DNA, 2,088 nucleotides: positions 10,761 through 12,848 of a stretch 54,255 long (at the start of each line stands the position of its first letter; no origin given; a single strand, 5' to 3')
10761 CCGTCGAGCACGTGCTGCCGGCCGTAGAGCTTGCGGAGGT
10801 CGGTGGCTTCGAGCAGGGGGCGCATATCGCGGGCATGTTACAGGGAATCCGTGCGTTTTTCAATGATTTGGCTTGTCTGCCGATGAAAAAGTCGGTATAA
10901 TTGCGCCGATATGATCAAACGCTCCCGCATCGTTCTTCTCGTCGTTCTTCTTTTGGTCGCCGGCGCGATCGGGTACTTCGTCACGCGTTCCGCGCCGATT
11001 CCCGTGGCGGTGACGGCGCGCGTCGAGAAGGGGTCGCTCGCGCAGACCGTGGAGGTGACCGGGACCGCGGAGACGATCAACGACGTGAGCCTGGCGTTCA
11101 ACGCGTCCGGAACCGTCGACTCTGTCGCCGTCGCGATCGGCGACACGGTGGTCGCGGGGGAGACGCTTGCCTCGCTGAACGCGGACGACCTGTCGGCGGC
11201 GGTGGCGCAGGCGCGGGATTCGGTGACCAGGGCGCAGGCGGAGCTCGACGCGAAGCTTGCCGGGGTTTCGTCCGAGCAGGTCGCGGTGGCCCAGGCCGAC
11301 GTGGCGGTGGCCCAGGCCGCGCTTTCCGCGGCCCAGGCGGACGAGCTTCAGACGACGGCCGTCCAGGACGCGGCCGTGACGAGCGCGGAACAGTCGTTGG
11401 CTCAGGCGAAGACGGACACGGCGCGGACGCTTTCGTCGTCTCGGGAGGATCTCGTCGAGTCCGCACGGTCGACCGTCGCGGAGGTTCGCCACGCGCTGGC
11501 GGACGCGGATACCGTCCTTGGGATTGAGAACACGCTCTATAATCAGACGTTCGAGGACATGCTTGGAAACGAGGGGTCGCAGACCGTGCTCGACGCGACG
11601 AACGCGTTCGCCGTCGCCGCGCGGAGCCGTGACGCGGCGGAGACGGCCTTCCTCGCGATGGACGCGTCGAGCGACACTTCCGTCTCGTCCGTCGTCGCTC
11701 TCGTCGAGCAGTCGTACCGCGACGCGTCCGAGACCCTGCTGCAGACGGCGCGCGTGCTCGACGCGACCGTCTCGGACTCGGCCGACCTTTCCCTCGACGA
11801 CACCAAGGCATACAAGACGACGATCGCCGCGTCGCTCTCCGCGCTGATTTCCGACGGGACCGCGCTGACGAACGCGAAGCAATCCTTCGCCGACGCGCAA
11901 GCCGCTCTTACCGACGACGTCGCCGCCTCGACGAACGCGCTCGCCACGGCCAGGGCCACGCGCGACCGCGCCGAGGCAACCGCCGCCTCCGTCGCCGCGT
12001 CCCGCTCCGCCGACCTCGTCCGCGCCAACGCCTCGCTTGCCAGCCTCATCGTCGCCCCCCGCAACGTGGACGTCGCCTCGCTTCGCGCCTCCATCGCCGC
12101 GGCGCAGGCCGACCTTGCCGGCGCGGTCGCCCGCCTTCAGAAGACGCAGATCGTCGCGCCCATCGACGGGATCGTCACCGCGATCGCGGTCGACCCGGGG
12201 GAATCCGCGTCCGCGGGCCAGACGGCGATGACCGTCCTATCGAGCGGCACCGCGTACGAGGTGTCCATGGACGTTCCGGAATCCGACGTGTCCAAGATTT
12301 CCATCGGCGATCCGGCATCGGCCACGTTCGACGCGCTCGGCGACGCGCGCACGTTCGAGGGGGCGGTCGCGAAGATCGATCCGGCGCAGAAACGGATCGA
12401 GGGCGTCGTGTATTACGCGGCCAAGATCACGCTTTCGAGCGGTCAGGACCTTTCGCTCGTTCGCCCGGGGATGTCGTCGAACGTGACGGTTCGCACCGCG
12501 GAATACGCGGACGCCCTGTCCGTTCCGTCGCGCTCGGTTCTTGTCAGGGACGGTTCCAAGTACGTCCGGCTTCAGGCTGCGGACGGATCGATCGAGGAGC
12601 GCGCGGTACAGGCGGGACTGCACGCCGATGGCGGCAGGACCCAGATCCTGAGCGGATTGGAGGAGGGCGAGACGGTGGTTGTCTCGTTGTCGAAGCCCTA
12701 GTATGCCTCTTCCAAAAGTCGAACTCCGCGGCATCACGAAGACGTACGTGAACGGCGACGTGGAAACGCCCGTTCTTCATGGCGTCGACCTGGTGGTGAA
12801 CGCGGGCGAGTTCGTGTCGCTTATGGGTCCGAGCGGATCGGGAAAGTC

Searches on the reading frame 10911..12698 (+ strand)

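Call 94: search_protein_families(library=pfam, proteins=[window:10911-12698:+], max_evalue=0.0001)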
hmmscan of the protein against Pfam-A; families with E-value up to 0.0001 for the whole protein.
window:10911-12698:+ (596 aa): 2 families
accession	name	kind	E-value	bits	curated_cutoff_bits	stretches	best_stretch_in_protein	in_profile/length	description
PF16576.10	HlyD_D23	-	3.1e-15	56.5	30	1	409-492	106-187/214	Barrel-sandwich domain of CusB or HlyD membrane-fusion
PF13437.12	HlyD_3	-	5.5e-12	46.8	22.2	1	414-513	2-99/106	HlyD family secretion protein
